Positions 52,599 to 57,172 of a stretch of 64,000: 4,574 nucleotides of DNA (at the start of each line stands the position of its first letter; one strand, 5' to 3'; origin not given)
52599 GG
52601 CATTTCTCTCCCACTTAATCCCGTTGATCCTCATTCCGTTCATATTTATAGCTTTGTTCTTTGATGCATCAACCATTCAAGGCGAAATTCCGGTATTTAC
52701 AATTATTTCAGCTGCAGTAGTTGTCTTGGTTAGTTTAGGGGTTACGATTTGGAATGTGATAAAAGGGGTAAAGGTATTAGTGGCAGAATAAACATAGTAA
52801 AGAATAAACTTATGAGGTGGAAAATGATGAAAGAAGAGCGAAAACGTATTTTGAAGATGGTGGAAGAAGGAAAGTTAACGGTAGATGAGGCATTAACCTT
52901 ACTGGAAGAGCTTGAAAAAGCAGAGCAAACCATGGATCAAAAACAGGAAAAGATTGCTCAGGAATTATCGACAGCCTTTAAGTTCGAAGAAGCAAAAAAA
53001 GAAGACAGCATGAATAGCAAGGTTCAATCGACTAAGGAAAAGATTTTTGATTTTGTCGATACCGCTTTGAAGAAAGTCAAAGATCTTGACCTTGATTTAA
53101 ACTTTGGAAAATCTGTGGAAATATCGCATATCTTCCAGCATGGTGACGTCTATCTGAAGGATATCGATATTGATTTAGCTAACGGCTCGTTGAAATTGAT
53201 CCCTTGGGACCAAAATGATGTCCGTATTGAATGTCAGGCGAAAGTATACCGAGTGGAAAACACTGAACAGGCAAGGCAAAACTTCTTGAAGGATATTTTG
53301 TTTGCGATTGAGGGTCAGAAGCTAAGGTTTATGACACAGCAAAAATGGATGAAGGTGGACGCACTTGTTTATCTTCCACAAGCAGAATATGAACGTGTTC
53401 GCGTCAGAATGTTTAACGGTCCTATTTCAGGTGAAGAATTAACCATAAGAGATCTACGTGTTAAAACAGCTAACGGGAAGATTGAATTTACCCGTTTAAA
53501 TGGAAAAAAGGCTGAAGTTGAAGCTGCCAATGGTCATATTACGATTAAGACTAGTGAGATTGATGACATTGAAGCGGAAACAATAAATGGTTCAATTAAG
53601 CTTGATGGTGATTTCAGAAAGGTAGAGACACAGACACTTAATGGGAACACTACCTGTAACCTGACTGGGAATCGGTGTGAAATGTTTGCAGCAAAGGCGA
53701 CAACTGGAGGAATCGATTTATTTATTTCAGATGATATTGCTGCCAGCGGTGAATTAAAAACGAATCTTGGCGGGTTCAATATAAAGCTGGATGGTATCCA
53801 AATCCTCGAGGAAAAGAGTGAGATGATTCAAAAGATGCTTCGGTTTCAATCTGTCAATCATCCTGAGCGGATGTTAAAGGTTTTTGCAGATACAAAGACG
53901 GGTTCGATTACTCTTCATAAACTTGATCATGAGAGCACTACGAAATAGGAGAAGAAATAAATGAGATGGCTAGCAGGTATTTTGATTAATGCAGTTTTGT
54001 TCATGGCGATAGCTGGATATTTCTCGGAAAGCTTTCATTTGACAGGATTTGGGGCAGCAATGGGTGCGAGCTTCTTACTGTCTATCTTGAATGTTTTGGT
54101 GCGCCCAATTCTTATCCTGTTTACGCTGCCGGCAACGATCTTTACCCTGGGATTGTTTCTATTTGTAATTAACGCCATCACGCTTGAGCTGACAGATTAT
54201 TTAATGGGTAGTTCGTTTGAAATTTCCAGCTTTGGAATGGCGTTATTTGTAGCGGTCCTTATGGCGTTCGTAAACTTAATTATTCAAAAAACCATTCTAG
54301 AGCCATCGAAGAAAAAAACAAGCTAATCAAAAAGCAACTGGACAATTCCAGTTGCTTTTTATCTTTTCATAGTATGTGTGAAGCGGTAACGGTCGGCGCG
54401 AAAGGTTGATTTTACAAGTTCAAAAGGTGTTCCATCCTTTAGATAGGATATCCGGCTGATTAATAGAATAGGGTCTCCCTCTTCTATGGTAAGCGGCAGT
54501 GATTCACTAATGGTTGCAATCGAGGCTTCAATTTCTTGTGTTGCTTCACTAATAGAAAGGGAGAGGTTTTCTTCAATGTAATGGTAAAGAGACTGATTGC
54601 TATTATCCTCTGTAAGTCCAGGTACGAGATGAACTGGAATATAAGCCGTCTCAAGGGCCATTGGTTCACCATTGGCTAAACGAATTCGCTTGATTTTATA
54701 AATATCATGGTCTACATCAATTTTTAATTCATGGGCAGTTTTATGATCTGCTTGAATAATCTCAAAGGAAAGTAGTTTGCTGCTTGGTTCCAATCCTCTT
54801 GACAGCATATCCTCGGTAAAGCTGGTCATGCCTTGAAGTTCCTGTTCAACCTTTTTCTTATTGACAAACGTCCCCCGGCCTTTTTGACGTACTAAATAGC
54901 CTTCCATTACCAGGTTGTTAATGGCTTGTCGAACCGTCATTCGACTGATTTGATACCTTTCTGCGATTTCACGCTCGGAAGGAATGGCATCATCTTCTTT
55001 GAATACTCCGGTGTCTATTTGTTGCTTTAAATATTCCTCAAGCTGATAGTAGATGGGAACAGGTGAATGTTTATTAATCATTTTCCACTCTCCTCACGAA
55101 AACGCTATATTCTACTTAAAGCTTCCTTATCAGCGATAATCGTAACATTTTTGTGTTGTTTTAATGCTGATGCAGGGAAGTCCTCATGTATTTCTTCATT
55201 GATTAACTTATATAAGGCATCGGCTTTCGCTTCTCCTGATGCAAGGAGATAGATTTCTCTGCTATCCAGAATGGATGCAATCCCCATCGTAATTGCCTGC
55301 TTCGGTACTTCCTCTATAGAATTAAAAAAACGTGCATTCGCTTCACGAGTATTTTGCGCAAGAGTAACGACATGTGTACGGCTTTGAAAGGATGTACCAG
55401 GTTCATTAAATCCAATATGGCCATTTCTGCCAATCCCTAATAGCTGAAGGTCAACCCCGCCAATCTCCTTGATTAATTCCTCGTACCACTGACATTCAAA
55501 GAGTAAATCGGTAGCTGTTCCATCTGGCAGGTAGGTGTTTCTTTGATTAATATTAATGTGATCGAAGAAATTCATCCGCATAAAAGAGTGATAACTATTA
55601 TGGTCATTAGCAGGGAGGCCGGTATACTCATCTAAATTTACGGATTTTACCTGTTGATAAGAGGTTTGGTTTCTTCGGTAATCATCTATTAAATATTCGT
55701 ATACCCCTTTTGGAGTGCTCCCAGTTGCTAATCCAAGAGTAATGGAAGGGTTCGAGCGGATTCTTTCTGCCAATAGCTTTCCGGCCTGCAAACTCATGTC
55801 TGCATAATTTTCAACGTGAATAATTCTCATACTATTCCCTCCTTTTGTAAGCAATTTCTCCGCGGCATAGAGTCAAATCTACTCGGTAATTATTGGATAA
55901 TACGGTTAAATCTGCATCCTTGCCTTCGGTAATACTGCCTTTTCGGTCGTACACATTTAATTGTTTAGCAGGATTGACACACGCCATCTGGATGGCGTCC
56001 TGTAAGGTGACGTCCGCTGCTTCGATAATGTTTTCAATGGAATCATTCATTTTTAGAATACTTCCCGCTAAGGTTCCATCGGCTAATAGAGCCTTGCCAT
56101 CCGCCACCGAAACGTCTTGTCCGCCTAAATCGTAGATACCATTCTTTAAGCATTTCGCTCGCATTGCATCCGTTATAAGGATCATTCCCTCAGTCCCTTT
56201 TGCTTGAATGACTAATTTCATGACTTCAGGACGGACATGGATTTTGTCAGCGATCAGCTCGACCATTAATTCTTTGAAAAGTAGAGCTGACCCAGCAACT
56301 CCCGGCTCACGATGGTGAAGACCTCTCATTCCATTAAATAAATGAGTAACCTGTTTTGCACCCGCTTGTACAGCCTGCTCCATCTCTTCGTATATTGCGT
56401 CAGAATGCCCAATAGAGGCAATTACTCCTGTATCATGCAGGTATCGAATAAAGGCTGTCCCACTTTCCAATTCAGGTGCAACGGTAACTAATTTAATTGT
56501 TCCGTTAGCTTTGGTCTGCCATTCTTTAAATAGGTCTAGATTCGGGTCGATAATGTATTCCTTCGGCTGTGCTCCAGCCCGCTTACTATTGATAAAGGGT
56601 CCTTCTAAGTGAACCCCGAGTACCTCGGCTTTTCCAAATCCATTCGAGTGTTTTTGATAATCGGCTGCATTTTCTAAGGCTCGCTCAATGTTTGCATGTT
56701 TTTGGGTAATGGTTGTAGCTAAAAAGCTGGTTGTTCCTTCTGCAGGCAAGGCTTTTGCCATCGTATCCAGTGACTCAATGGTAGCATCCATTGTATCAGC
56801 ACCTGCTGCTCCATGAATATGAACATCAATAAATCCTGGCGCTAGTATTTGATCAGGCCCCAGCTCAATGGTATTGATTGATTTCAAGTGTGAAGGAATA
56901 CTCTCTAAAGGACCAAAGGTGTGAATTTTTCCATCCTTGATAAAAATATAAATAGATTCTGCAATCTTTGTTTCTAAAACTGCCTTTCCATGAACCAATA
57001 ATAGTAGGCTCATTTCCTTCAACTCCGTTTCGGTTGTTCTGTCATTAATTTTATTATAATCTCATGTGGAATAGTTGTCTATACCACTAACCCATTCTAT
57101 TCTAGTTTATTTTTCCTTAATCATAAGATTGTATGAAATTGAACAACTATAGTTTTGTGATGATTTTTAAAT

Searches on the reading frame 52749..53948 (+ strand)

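Call 80: search_protein_families(library=pfam, proteins=[window:52749-53948:+], max_evalue=0.00001)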
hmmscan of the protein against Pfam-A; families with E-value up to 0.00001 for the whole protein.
window:52749-53948:+ (399 aa): 2 families
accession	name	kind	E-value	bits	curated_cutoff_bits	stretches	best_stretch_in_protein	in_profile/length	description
PF13349.12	DUF4097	-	3e-13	50.2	22.9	1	153-351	18-213/247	Toastrack DUF4097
PF22746.1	SHOCT-like_DUF2089-C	-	1.1e-11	44.3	27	1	29-59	1-31/32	SHOCT-like domain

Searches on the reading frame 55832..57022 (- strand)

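Call 80: search_protein_families(library=pfam, proteins=[window:55832-57022:-], max_evalue=0.00001)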
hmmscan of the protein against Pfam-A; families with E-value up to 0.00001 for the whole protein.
window:55832-57022:- (396 aa): 2 families
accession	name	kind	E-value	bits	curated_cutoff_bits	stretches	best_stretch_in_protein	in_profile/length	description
PF01979.26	Amidohydro_1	-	2.1e-29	103.3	25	1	59-390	1-344/345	Amidohydrolase family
PF07969.17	Amidohydro_3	-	2.7e-13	50.7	29.7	1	257-378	329-447/472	Amidohydrolase family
